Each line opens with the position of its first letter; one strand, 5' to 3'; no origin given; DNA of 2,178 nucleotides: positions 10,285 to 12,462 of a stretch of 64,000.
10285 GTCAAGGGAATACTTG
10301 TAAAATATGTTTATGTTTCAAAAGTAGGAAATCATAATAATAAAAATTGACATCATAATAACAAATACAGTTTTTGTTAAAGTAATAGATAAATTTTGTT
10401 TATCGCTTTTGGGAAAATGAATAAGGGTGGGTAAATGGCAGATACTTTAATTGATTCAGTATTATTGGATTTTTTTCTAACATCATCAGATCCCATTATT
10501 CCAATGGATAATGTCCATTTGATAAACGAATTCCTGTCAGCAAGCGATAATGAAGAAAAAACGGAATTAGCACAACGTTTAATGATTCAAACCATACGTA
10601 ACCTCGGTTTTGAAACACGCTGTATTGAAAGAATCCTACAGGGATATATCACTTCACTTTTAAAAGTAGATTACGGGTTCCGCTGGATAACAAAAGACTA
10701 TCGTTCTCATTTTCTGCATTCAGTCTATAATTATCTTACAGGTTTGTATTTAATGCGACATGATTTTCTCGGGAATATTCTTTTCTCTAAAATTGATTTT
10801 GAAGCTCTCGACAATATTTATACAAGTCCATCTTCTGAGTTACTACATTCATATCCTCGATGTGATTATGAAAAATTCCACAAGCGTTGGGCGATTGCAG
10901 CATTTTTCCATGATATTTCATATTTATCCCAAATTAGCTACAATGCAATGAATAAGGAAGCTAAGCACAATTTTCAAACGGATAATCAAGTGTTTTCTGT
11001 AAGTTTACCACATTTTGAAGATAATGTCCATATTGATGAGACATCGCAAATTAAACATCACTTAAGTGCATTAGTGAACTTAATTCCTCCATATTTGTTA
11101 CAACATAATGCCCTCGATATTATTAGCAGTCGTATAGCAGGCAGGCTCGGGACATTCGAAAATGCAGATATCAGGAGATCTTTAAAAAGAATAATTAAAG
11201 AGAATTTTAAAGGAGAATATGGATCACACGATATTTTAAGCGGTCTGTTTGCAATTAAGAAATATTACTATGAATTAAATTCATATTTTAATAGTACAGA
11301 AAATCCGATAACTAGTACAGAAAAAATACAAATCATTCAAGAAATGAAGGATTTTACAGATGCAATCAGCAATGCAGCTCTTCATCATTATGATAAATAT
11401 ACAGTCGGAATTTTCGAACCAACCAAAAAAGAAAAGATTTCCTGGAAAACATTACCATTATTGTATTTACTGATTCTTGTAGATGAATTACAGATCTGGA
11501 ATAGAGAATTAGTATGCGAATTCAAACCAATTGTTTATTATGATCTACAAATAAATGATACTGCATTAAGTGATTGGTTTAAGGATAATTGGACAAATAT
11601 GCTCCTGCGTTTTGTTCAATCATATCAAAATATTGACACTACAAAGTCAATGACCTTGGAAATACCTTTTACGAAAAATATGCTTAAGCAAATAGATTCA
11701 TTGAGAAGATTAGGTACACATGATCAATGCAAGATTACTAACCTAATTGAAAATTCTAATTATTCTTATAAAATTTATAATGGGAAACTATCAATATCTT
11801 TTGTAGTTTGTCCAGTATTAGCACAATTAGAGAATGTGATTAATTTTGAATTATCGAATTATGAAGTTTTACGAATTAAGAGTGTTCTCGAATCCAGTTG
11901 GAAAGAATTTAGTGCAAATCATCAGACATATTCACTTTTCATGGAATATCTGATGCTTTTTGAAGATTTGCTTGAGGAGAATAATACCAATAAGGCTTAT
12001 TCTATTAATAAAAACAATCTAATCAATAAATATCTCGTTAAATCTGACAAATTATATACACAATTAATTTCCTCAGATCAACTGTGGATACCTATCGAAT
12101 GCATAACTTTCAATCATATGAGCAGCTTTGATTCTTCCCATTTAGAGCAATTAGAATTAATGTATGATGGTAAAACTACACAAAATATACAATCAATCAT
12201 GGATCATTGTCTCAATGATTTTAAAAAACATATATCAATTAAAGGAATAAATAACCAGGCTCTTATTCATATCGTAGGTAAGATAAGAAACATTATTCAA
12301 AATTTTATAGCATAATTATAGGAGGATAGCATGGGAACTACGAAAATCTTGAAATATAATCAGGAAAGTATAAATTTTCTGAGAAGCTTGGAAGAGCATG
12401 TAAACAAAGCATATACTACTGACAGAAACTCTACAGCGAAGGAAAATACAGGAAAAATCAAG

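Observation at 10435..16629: Uncharacterised two-gene operon: HD-domain protein plus giant tandem-KaiC/RecA-like ATPase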

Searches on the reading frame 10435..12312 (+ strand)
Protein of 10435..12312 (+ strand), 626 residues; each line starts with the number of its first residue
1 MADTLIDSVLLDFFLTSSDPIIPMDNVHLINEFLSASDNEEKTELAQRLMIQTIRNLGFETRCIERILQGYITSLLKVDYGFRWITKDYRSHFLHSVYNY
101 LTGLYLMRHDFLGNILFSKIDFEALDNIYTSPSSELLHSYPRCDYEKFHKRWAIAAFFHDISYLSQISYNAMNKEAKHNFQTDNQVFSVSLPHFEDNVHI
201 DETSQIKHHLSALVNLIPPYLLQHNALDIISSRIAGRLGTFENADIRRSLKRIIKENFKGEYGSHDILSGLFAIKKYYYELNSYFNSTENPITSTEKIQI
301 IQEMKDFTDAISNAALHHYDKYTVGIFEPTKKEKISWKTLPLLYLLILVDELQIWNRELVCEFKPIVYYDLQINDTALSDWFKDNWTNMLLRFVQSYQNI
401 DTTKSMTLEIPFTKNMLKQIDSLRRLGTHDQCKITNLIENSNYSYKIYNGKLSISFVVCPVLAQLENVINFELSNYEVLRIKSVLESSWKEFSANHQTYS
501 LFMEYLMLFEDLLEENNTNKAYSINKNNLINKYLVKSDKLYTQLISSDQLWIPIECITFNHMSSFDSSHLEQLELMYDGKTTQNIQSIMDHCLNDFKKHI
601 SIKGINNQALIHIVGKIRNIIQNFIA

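Call 7: search_protein_families(library=pfam, proteins=[window:10435-12312:+], max_evalue=1)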
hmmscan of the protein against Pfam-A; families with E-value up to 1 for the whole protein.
window:10435-12312:+ (626 aa): 0 families

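Call 8: search_protein_families(library=padloc, proteins=[window:10435-12312:+], max_evalue=1)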
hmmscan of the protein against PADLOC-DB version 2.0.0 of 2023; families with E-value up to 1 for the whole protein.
window:10435-12312:+ (626 aa): 1 family
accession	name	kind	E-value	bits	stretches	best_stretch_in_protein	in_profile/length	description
PDLC04681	PDC-M49B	-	0.34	9.5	1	284-313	51-80/94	-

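Call 9: search_protein_families(library=ncbifam, proteins=[window:10435-12312:+], max_evalue=1)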
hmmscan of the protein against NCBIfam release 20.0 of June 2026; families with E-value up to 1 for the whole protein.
window:10435-12312:+ (626 aa): 0 families

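Call 14: find_homologous_proteins(query=window:10435-12312:+)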
Query window:10435-12312:+ (626 aa): 2 proteins with E <= 0.001 among 8000 candidates.
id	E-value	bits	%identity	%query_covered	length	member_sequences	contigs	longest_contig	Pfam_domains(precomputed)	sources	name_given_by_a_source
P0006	0.0e+0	1409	100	100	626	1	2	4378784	-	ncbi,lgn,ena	-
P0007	1.2e-256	871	68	82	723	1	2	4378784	-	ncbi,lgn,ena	-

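Call 22: search_solved_structures(query=A1, max_evalue=10, show_alignments=3)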
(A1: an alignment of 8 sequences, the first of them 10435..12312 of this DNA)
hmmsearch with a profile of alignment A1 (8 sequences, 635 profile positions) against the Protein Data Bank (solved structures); distinct sequences matched with E-value up to 10: 2.
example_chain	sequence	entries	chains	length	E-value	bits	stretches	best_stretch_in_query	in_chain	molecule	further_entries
8i7o_I2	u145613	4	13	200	1.1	10.8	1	339-409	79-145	Protein FAM166C | Ciliary microtubule inner protein 2C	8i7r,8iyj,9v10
8a22_Xf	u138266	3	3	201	1.5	10.4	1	271-337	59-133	mL125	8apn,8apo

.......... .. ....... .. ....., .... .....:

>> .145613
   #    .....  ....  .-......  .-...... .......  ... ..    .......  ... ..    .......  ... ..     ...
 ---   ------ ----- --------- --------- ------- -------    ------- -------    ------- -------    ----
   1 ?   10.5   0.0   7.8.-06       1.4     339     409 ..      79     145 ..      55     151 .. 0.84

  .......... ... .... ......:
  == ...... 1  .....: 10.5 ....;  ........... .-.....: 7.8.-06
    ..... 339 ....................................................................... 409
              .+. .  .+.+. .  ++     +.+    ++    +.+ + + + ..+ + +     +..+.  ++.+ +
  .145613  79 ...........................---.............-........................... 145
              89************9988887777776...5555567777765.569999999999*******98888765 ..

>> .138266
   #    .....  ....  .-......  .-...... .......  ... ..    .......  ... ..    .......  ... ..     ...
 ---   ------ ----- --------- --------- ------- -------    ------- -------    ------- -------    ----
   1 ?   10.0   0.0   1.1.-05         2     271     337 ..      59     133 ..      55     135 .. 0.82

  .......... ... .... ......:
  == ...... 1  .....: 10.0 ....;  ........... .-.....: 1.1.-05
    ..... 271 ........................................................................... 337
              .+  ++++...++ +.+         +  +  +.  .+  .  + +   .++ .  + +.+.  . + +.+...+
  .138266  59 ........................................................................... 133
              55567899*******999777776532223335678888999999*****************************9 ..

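Call 23: search_protein_families(library=pfam, alignment_id=A1, max_evalue=10)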
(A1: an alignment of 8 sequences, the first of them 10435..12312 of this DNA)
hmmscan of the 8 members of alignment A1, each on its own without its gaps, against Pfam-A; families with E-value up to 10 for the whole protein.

A. member 1, window:10435-12312:+ (626 aa): 0 families

B. families by the number of members that match (of 8 scanned): 6 families
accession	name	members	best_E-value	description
PF01935.23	DUF87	4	0.14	Helicase HerA, central domain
PF09293.15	RNaseH_C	3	0.3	T4 RNase H, C terminal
PF10155.14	CNOT11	2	0.15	CCR4-NOT transcription complex subunit 11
PF13946.11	DUF4214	1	0.1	Domain of unknown function (DUF4214)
PF16808.10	PKcGMP_CC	1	0.19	Coiled-coil N-terminus of cGMP-dependent protein kinase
PF18732.6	HEPN_AbiA_CTD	1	1.3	HEPN like, Abia C-terminal domain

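Call 25: find_homologous_proteins(query=A1, max_evalue=0.01)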
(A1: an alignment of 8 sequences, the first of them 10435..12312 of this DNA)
Query A1 (8 sequences) (626 aa, profile of the alignment): 2 proteins with E <= 0.01 among 8000 candidates.
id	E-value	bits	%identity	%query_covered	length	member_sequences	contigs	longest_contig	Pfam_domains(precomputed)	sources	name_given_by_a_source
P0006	1.9e-231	788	100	100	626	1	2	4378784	-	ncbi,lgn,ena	-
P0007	6.6e-230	783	68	82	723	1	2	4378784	-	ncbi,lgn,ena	-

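Call 32: search_protein_families(library=phrogs, proteins=[window:10435-12312:+], max_evalue=0.1)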
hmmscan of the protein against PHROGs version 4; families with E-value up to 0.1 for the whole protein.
window:10435-12312:+ (626 aa): 3 families
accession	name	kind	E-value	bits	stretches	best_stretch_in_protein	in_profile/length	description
phrog_5181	-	unknown function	0.0062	15.8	1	379-447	671-739/763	-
phrog_28178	-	unknown function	0.0089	17.1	1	280-318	7-46/67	-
phrog_6441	-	unknown function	0.099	13.8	0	457-493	8-44/72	-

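Call 53: search_protein_representatives(alignment_id=A3)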
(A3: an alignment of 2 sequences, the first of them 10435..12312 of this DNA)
Query: 2 sequences, 725 profile positions. Proteins with E-value up to 0.001 (for the whole library): 24; up to 1e-10: 13; up to 1e-30: 9. The best 24 are listed.
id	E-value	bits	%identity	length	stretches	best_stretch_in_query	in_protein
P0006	0.0e+00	1354.7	-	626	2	1-515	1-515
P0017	9.8e-61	222.4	-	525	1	10-359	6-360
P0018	1.4e-54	202.0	-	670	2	22-450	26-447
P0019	2.1e-51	191.5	-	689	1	23-359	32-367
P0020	2.9e-49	184.5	-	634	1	24-598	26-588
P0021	9.3e-43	163.0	-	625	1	3-515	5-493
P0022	6.7e-39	150.2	-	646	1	1-367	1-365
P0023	8.8e-36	139.9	-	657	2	1-359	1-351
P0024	2.3e-34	135.3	-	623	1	27-421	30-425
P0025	7.3e-28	113.8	-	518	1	182-516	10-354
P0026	4.8e-20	87.9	-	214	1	23-181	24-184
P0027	5.7e-14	67.8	-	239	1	1-211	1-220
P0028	4.7e-11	58.2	-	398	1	270-359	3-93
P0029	4.1e-09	51.8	-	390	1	88-357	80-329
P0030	8.3e-09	50.7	-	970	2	85-184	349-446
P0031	1.3e-06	43.5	-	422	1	85-400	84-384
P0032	2.3e-06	42.7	-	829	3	83-174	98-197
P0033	2.5e-06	42.5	-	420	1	72-358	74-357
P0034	6.9e-06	41.1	-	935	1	27-164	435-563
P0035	6.9e-05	37.8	-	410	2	54-176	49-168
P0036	1.0e-04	37.2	-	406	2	89-277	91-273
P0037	1.3e-04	36.9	-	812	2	294-358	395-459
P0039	7.6e-04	34.3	-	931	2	84-174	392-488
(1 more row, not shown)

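Call 54: search_protein_families(library=pfam, proteins=[P0029, P0030, P0031, P0032, P0033, P0034, P0035, P0036, P0037, P0039], max_evalue=0.01)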
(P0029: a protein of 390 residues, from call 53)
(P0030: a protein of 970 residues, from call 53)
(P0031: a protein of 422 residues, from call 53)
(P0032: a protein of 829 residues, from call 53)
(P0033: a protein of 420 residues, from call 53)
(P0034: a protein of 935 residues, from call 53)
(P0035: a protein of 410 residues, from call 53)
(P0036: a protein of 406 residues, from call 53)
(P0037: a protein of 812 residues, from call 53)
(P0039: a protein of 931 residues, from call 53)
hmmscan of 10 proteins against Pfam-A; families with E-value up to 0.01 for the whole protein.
P0029 (390 aa): 0 families

P0030 (970 aa): 0 families

P0031 (422 aa): 0 families

P0032 (829 aa): 0 families

P0033 (420 aa): 0 families

P0034 (935 aa): 1 family
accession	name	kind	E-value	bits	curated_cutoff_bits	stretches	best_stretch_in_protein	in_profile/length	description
PF01261.30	AP_endonuc_2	-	9.2e-08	32.5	31.1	1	82-282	42-196/249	Xylose isomerase-like TIM barrel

P0035 (410 aa): 0 families

P0036 (406 aa): 0 families

P0037 (812 aa): 0 families

P0039 (931 aa): 0 families

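Call 59: find_encoding_contigs(protein=P0020, flank=8000, max_places=2)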
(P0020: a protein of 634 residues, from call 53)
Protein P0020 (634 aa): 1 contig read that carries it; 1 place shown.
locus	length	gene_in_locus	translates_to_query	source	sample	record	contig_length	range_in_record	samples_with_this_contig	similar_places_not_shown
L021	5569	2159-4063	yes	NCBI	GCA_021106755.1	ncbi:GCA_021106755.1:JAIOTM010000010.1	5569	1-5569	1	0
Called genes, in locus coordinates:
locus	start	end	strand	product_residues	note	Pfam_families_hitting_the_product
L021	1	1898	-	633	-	PF00133:tRNA-synt_1, PF09334:tRNA-synt_1g (faint), PF13603:tRNA-synt_1_2 (weak)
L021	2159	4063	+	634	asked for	-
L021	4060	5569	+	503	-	PF06745:ATPase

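Call 60: find_encoding_contigs(protein=P0029, flank=8000, max_places=3)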
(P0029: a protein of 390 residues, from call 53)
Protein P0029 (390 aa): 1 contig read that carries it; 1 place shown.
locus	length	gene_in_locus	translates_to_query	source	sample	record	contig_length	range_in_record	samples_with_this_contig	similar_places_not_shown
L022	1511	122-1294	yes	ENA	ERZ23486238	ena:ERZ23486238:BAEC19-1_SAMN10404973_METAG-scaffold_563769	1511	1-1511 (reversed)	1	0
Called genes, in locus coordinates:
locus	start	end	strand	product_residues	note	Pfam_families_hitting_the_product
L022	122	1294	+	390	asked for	-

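Call 61: find_encoding_contigs(protein=P0031, flank=8000, max_places=3)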
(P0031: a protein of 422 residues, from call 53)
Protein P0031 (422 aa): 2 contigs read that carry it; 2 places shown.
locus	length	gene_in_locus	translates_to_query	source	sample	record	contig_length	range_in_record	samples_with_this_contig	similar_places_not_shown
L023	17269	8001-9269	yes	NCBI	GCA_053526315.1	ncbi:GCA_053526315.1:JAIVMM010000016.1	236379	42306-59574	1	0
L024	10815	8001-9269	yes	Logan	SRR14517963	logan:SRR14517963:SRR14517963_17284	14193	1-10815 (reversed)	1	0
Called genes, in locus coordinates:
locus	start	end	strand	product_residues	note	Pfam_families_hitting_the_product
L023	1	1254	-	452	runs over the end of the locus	PF00239:Resolvase, PF07508:Recombinase, PF13408:Zn_ribbon_recom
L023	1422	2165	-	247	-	PF11611:DUF4352 (weak)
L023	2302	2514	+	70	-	PF13560:HTH_31, PF12844:HTH_19 (weak), PF01381:HTH_3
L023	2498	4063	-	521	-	-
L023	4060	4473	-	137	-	-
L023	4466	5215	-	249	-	PF01555:N6_N4_Mtase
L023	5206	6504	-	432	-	PF02195:ParB_N, PF01555:N6_N4_Mtase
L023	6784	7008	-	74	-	-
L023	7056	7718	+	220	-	PF01726:LexA_DNA_bind (weak), PF00717:Peptidase_S24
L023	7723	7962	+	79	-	PF09954:DUF2188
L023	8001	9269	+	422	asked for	-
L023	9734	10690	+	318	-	-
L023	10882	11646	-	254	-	-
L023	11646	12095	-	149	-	-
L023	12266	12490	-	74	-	-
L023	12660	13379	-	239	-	PF00106:adh_short, PF01370:Epimerase (weak), PF08659:KR, PF13561:adh_short_C2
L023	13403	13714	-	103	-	-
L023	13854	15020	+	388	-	PF08443:RimK, PF14398:ATPgrasp_YheCD (faint), PF02955:GSH-S_ATP (weak)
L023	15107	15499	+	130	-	PF09945:DUF2177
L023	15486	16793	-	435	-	PF08245:Mur_ligase_M, PF02875:Mur_ligase_C, PF27239:FOL3_C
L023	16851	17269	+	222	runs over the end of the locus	PF02592:Vut_1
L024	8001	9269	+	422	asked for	-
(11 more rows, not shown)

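Call 93: find_encoding_contigs(protein=P0024, flank=8000, max_places=2)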
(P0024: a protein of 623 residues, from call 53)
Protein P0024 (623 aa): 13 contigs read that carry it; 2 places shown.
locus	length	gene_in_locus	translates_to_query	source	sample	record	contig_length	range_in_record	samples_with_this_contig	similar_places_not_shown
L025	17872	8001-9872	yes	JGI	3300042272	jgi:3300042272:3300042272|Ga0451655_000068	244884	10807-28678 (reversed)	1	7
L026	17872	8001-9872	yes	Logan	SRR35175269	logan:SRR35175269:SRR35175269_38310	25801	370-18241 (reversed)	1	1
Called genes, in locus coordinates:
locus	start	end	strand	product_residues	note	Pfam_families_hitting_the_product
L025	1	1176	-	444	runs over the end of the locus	PF02518:HATPase_c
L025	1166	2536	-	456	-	PF00072:Response_reg, PF00158:Sigma54_activat, PF01078:Mg_chelatase (faint), PF14532:Sigma54_activ_2, PF07728:AAA_5, PF25601:AAA_lid_14, PF02954:HTH_8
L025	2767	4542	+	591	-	PF06271:RDD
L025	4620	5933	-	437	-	PF00464:SHMT, PF00155:Aminotran_1_2, PF01212:Beta_elim_lyase (weak)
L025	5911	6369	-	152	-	PF02502:LacAB_rpiB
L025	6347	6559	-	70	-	-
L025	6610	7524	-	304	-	PF01515:PTA_PTB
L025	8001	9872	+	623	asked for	-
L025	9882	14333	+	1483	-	PF06745:ATPase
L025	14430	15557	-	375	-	PF03977:OAD_beta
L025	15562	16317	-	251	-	PF01597:GCV_H (faint), PF00364:Biotin_lipoyl, PF25917:BSH_RND (weak), PF25973:BSH_CzcB (weak), PF25917:BSH_RND (weak), PF25919:BSH_CusB (weak), PF25917:BSH_RND (weak), PF00364:Biotin_lipoyl, +6 more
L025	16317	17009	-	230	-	PF04277:OAD_gamma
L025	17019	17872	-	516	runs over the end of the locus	PF01039:Carboxyl_trans, PF03255:ACCA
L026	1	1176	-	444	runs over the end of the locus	PF02518:HATPase_c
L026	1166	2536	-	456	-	PF00072:Response_reg, PF00158:Sigma54_activat, PF01078:Mg_chelatase (faint), PF14532:Sigma54_activ_2, PF07728:AAA_5, PF25601:AAA_lid_14, PF02954:HTH_8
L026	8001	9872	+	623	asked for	-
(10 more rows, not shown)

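Call 94: find_encoding_contigs(protein=P0033, flank=8000, max_places=2)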
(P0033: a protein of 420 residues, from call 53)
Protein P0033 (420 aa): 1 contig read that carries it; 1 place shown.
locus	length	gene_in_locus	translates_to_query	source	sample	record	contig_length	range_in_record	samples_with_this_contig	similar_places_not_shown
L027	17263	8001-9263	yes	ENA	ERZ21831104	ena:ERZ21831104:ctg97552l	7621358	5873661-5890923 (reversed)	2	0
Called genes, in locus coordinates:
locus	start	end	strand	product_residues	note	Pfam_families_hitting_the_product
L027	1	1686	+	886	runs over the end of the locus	PF00395:SLH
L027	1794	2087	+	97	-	-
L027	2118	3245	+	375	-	-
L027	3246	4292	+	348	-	PF12728:HTH_17, PF01555:N6_N4_Mtase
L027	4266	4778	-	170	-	-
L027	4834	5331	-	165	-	PF24521:Ank_KRIT1 (faint), PF13606:Ank_3 (weak), PF12796:Ank_2, PF13637:Ank_4, PF13857:Ank_5, PF00023:Ank, PF13606:Ank_3, PF13637:Ank_4 (weak)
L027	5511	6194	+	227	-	PF14196:ATC_hydrolase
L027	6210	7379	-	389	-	PF13570:Beta-prop_ACSF4, PF01011:PQQ (faint), PF13360:PQQ_2, PF13570:Beta-prop_ACSF4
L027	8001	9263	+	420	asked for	-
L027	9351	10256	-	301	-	PF14022:DUF4238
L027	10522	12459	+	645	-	PF12717:Cnd1 (faint), PF12755:Vac14_Fab1_bd (faint), PF13513:HEAT_EZ (faint), PF14663:RasGEF_N_2 (faint), PF21581:SCD (faint), PF02985:HEAT (faint), PF13646:HEAT_2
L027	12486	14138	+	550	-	PF02985:HEAT (faint), PF13513:HEAT_EZ (faint), PF03130:HEAT_PBS (faint), PF13646:HEAT_2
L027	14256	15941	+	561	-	PF00514:Arm (faint), PF02985:HEAT (faint), PF13513:HEAT_EZ (faint), PF13646:HEAT_2, PF11838:ERAP1_C (faint), PF03130:HEAT_PBS (faint), PF12717:Cnd1 (weak), PF13646:HEAT_2, +1 more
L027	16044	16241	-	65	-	PF00830:Ribosomal_L28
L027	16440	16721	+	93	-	PF00216:Bac_DNA_binding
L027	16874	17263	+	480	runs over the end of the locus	PF00171:Aldedh, PF05893:LuxC (weak)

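Call 95: find_encoding_contigs(protein=P0030, flank=8000, max_places=2)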
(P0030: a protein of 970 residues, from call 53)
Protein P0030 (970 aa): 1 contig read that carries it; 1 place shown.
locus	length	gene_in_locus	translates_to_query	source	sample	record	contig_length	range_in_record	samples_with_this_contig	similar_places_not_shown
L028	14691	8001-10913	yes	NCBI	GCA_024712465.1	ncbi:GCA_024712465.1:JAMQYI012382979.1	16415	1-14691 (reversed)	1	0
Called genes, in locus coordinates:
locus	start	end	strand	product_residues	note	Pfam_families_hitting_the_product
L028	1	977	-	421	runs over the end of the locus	-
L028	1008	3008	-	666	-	PF00004:AAA, PF17866:AAA_lid_6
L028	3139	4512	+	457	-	PF13280:WYL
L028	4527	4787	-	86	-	-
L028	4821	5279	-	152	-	PF18143:HAD_SAK_2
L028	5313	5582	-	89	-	-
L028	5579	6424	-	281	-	-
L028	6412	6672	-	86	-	-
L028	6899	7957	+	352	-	-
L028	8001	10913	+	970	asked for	-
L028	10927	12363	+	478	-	-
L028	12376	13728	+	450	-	-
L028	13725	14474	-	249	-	PF10021:PARG_cat_microb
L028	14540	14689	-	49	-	?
